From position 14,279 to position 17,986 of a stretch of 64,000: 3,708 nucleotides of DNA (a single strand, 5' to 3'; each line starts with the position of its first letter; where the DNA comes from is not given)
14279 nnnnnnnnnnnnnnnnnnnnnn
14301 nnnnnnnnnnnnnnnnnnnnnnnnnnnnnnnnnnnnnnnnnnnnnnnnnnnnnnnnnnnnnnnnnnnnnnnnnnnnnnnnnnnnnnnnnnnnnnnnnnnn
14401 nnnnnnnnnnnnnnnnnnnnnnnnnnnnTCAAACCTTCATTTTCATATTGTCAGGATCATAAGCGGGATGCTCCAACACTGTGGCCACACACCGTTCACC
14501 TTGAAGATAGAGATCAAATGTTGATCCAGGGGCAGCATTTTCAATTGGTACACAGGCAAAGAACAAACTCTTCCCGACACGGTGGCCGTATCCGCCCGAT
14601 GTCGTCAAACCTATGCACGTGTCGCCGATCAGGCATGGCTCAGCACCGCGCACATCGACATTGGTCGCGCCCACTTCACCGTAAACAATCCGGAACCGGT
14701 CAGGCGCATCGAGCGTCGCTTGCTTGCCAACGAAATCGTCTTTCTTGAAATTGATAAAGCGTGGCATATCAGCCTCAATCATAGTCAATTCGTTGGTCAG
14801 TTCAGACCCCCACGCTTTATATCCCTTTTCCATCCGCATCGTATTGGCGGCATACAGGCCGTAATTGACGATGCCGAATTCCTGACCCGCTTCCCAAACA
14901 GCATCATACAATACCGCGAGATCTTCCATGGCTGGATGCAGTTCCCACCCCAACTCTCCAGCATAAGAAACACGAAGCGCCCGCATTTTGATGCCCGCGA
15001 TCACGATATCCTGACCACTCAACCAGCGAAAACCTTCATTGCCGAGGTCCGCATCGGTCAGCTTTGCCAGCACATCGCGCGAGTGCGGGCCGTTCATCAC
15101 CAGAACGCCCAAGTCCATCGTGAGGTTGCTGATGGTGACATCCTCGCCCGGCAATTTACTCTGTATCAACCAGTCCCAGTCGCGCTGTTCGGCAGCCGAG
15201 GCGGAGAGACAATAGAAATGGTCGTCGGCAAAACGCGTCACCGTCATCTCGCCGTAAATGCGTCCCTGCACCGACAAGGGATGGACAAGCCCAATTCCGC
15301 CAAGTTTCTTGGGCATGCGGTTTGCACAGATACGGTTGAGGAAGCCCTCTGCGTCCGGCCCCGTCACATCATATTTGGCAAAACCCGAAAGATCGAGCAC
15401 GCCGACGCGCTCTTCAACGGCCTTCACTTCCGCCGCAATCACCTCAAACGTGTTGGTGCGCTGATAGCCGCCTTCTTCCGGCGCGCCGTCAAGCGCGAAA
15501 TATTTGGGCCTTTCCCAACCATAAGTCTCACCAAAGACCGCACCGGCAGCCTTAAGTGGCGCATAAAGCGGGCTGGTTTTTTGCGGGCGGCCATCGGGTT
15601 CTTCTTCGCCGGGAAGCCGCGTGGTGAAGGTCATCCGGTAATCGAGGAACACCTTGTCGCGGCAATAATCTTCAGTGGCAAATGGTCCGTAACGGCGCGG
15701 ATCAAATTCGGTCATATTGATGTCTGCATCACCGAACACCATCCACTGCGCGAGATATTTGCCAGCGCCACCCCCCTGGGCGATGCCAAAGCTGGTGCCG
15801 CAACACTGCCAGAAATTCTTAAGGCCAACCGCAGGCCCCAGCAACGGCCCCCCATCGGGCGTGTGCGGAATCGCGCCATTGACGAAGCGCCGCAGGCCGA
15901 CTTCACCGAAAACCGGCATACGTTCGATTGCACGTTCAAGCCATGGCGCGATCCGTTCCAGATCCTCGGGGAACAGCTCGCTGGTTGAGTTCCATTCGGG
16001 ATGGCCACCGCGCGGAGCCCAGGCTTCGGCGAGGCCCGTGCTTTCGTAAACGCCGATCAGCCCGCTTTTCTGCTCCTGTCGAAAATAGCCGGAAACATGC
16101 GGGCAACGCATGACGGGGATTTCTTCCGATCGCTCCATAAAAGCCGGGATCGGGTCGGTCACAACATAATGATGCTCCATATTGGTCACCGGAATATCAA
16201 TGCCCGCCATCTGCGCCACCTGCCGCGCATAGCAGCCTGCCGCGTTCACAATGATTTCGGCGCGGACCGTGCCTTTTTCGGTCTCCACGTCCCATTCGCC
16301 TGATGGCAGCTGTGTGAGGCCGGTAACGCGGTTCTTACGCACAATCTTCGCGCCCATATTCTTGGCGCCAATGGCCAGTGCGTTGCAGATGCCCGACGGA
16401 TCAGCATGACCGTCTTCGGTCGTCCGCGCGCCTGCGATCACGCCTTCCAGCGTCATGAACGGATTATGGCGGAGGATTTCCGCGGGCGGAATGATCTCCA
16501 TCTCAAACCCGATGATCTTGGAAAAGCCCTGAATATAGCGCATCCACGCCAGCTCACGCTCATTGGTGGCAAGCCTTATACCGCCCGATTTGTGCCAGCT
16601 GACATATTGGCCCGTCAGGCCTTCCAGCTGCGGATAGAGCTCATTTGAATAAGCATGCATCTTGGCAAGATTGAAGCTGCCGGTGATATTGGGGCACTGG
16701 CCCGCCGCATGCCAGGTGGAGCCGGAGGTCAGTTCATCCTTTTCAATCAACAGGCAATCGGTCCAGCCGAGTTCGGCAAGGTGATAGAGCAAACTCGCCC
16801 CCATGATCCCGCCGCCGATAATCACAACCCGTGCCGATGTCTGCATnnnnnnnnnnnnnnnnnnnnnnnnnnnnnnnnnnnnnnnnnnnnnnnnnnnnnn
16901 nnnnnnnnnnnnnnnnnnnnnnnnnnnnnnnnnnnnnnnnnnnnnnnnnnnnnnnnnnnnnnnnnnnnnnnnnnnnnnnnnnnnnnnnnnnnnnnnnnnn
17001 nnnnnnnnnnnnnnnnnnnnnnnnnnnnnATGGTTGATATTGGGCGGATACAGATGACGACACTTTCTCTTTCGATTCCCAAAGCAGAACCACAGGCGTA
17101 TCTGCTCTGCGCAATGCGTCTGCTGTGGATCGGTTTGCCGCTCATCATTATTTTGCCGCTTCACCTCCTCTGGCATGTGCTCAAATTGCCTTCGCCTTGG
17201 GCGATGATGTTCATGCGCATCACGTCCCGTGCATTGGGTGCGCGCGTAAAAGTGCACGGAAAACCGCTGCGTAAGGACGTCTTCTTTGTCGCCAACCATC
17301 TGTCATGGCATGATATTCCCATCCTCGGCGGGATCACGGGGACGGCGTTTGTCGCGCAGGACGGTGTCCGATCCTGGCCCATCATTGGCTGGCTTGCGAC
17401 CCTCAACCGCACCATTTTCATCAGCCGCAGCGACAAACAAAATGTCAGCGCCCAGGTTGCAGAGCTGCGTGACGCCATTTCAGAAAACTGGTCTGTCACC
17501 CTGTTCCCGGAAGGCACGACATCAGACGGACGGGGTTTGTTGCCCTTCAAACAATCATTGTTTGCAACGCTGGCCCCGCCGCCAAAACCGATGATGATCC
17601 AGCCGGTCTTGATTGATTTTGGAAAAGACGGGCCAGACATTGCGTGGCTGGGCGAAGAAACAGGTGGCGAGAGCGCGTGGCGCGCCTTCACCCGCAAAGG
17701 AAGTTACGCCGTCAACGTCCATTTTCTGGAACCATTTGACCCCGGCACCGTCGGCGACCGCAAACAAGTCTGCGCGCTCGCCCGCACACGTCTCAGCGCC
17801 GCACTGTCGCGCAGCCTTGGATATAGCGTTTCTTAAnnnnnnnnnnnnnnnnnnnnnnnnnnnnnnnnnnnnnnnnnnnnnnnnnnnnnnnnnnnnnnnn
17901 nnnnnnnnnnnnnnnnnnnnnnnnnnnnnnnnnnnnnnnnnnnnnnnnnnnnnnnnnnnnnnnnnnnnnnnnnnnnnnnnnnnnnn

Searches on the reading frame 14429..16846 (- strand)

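Call 12: search_protein_families(library=pfam, proteins=[window:14429-16846:-])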
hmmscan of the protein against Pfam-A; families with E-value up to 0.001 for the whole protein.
window:14429-16846:- (805 aa): 5 families
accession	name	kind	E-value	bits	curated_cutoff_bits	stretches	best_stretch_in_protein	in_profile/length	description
PF01571.26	GCV_T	-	1.7e-65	221.3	25.6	1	427-695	1-253/255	Aminomethyltransferase folate-binding domain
PF01266.30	DAO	-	5.4e-60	204.2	27.9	1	6-368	1-353/353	FAD dependent oxidoreductase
PF08669.17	GCV_T_C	-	1.2e-12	48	25.9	1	729-797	12-80/80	Glycine cleavage T-protein C-terminal barrel domain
PF16350.10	FAO_M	-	3.4e-09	37.2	27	1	372-425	2-56/56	FAD dependent oxidoreductase central domain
PF13738.12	Pyr_redox_3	-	0.00018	21.3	30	0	166-231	96-158/305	Pyridine nucleotide-disulphide oxidoreductase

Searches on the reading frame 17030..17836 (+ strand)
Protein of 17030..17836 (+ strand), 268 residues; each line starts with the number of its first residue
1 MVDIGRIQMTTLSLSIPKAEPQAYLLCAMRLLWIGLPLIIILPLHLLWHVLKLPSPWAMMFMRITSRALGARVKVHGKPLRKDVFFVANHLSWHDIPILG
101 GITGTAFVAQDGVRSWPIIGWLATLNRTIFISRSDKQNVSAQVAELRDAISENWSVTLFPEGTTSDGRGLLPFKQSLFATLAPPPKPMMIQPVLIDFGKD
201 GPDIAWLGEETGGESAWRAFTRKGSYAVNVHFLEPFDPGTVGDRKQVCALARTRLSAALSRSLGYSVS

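Call 12: search_protein_families(library=pfam, proteins=[window:17030-17836:+])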
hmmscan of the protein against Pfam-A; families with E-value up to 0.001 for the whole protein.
window:17030-17836:+ (268 aa): 1 family
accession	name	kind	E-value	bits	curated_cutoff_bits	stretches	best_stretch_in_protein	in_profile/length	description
PF01553.26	Acyltransferase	-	2.2e-20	73.2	23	1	72-195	1-131/132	Acyltransferase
